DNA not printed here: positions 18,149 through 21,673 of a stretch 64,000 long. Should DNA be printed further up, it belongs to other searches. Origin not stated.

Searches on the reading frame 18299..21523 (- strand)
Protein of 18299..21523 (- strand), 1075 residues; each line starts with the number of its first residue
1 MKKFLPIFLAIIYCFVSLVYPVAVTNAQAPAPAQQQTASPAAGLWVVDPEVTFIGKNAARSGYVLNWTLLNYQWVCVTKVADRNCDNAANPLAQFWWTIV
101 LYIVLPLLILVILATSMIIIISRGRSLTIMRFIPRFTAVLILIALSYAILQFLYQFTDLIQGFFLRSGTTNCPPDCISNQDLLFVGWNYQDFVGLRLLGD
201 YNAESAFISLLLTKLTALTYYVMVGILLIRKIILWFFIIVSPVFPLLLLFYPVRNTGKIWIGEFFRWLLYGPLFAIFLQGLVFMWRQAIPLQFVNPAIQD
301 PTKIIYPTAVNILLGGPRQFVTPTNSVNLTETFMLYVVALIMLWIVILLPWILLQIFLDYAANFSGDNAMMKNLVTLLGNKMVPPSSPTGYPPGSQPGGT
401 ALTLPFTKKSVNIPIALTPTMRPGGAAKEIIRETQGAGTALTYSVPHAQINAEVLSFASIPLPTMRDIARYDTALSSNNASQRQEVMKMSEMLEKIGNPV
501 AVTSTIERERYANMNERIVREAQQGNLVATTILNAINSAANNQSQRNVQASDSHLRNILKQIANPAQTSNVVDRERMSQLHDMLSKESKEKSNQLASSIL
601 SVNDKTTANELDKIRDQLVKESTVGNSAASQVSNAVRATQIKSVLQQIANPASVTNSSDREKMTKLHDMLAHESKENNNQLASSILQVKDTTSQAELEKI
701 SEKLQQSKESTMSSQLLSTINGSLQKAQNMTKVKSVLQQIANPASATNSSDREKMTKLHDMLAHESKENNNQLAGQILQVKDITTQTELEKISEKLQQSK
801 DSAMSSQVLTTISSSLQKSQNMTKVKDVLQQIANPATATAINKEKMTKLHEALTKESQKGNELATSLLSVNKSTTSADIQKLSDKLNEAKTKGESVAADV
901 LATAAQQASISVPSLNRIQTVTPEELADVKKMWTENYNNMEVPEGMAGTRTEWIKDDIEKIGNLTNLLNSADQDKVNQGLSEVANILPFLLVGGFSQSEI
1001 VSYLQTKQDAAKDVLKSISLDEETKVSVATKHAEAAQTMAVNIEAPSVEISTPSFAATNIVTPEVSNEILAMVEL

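Call 61: find_related_loci(query=A2, collection=genome_contigs, flank=10000)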
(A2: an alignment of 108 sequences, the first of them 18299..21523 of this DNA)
Query A2 (1075 aa) in genome_contigs; peptide patterns used: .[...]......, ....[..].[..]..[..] (x = any residue, [..] = any of these).
238 stretches matched a pattern; 190 encode a relative of the query (tblastn E <= 1e-3); the best 80 are kept; 80 distinct loci.
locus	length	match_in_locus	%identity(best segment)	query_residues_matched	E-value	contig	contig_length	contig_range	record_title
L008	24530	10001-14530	76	1-1075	0e+0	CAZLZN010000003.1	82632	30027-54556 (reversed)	MAG TPA_asm: uncultured Gammaproteobacteria bacterium isolate SRP278252_co2_871 genome assembly, contig: NODE_409_length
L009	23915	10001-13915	50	1-1075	0e+0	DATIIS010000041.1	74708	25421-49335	MAG TPA_asm: Candidatus Saccharimonadales bacterium isolate SMAG_U15671 k141_111530, whole genome shotgun sequence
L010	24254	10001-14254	50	1-1075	0e+0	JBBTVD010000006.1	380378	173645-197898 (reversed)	MAG: Patescibacteria group bacterium isolate H14-bin010_1 H14_bin010_1_000000000006, whole genome shotgun sequence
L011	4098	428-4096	57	1-1075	0e+0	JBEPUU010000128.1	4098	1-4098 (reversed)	MAG: bacterium isolate 22E.metabat2_refined.014_sub NODE_25740_length_4098_cov_5.761069, whole genome shotgun sequence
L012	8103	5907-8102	57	18-893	0e+0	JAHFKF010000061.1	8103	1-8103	MAG: Candidatus Levyibacteriota bacterium isolate nzgw403 NODE_7268_length_8104_cov_3.167606, whole genome shotgun seque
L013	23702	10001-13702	57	1-1075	0e+0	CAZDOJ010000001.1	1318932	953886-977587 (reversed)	MAG TPA_asm: uncultured Gammaproteobacteria bacterium isolate SRP292972_co3_93 genome assembly, contig: NODE_1_length_13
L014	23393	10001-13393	57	1-1044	0e+0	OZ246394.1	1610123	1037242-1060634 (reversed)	MAG: uncultured Gammaproteobacteria bacterium isolate SRP292972_co1_11 genome assembly, chromosome: 1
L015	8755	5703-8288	56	1-1053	0e+0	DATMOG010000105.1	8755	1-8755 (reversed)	MAG TPA_asm: Candidatus Sulfotelmatobacter sp. isolate SMAG_U12870 k141_100844, whole genome shotgun sequence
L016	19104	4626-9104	41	1-1046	0e+0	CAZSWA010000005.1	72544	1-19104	MAG TPA_asm: uncultured Gammaproteobacteria bacterium isolate SRP272529_co1_257 genome assembly, contig: NODE_346_length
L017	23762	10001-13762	53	1-1075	0e+0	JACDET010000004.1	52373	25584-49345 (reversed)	MAG: Candidatus Levyibacteriota bacterium isolate MGR_bin367 SD2903_NODE_38_length_52373_cov_1.159476, whole genome shot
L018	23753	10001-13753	54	1-1075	0e+0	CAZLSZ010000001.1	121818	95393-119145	MAG TPA_asm: uncultured Gammaproteobacteria bacterium isolate SRP170004_co1_21 genome assembly, contig: NODE_152_length_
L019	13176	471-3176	47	1-1044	0e+0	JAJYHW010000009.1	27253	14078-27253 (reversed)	MAG: bacterium isolate DBS1-3.bin97 NODE_2925_length_27253_cov_1.44949, whole genome shotgun sequence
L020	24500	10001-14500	40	44-1062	0e+0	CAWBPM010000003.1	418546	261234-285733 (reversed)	MAG: Candidatus Levybacteria bacterium isolate MFD01476.bin.1.72 genome assembly, contig: contig_44256, whole genome sho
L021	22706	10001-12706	54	1-1044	0e+0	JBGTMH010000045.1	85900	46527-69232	MAG: Patescibacteria group bacterium isolate JTS-RE358 k141_9608639, whole genome shotgun sequence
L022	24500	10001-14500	53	1-1075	0e+0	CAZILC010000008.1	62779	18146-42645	MAG TPA_asm: uncultured Gammaproteobacteria bacterium isolate SRP200132_co1_59 genome assembly, contig: NODE_675_length_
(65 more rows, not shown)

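Call 63: predict_structure(alignment_id=A2)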
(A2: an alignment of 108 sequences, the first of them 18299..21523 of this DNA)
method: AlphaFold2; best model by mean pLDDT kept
length: 1075 residues; sequences in the alignment: 108
mean_pLDDT: 76.3   pTM: 0.46
mean pLDDT of the five models: 76.3, 69.8, 69.5, 68.3, 65.4
residues with pLDDT >= 90: 339; 70-90: 458; 50-70: 80; < 50: 198
segments of 3 or more residues with pLDDT < 50: 23-37, 380-384, 386-445, 561-577, 579-605, 617-625, 908-916, 1025-1075
pLDDT, mean of each block of 10 residues (from residue 1): 76 84 43 47 91 96 93 78 81 91 94 93 87 92 93 91 87 77 90 94 93 96 94 90 87 80 91 95 82 65 83 86 85 91 94 89 75 69 46 40 40 35 39 39 50 72 83 86 87 90 90 92 84 84 77 55 43 48 39 38 51 53 48 75 88 78 89 90 90 86 83 82 76 84 85 90 88 87 71 77 75 72 80 83 86 92 92 80 89 85 63 48 87 93 85 95 96 91 87 86 95 94 52 32 32 30 36 37
secondary structure, 60 per line:
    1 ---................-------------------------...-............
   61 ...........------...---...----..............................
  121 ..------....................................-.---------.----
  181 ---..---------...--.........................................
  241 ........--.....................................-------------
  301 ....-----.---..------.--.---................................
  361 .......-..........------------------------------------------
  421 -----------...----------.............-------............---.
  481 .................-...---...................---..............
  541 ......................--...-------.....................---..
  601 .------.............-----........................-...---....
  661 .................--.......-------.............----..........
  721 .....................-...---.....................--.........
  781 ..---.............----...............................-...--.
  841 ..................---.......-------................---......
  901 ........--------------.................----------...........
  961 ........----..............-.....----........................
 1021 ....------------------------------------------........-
elements in order (helices of 4 or more, strands of 3 or more residues): H4-19 E45-47 H49-71 E78-80 E84-86 H91-122 H129-164 E195-197 H200-248 H251-287 H330-367 H369-378 H445-457 H465-476 H480-497 H505-523 H527-562 H575-595 H608-620 H626-649 H657-677 H680-686 H694-706 H711-741 H749-769 H772-782 H786-798 H803-833 H840-858 H862-868 H876-891 H895-908 H923-939 H950-968 H973-986 H988-992 H997-1024 H1067-1074

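Call 67: fold_search(model_id=the predicted structure, library=pdb)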
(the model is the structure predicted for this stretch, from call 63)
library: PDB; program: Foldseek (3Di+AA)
matches with E <= 10: 134; with E <= 0.001: 0
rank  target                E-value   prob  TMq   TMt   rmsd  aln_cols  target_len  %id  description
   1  9no6                  2.1e-01  0.09  0.06  0.10  31.8       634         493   10  Structure of csTOS the Terpinolene Synthase from Cannabis sativa (released 2025-07-09)
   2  8rt9_F                2.7e-01  0.92  0.15  0.46   9.4       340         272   14  Stalk complex full-length structure (TrwJ/VirB5-TrwI/VirB6) from the fully-assembled R388 type IV secretion system det (released 2024-06-19)
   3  5h7c_C                4.3e-01  0.13  0.06  0.13  27.5       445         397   13  Crystal structure of a repeat protein with two Protein A-DHR14 repeat modules (released 2017-06-28)
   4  8rtd_L                5.8e-01  0.87  0.15  0.45   7.9       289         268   15  Stalk-Arches-IMC structure from the fully-assembled R388 type IV secretion system determined by cryo-EM. (released 2024-06-19)
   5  6fuy                  6.6e-01  0.08  0.07  0.08  34.9       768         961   12  Crystal structure of human full-length vinculin-T12-A974K (residues 1-1066) (released 2018-03-14)
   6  4pju_A                6.6e-01  0.06  0.07  0.07  35.3       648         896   12  crystal structure of human Stromal Antigen 2 (SA2) in complex with Sister Chromatid Cohesion protein 1 (Scc1) (released 2014-08-27)
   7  6o3e_A                7.8e-01  0.06  0.06  0.09  30.2       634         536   11  mouse aE-catenin 82-883 (released 2019-11-13)
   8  7udm_B                8.5e-01  0.08  0.06  0.13  24.3       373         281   13  Crystal structure of designed helical repeat protein RPB_PLP1_R6 in alternative conformation 1 (with peptide) (released 2023-03-22)
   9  7v5c_A                9.7e-01  0.08  0.06  0.09  33.7       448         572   10  Cryo-EM structure of the mouse ABCB9 (ADP.BeF3-bound) (released 2022-10-19)
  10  9och_B                9.7e-01  0.06  0.06  0.09  31.6       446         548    9  Transporter associated with antigen processing (TAP) bound to the viral protein hUS6 in the outward-facing open state (released 2025-09-10)
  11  6a1i                  1.0e+00  0.06  0.07  0.11  22.6       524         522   11  Crystal structure of a synthase 1 from Santalum album (released 2019-06-12)
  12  7udm_A                1.1e+00  0.08  0.06  0.14  23.8       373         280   14  Crystal structure of designed helical repeat protein RPB_PLP1_R6 in alternative conformation 1 (with peptide) (released 2023-03-22)
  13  8cdd_C                1.3e+00  0.15  0.06  0.17  22.9       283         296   10  PfRH5-PfCyRPA-PfRIPR complex from Plasmodium falciparum bound to antibody Cy.003 (released 2023-10-25)
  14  5ic0                  1.3e+00  0.06  0.06  0.12  31.7       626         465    9  Structural analysis of a talin triple domain module (released 2016-05-18)
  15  4gmo                  1.4e+00  0.04  0.07  0.10  32.8       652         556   11  Crystal structure of Syo1 (released 2012-10-31)
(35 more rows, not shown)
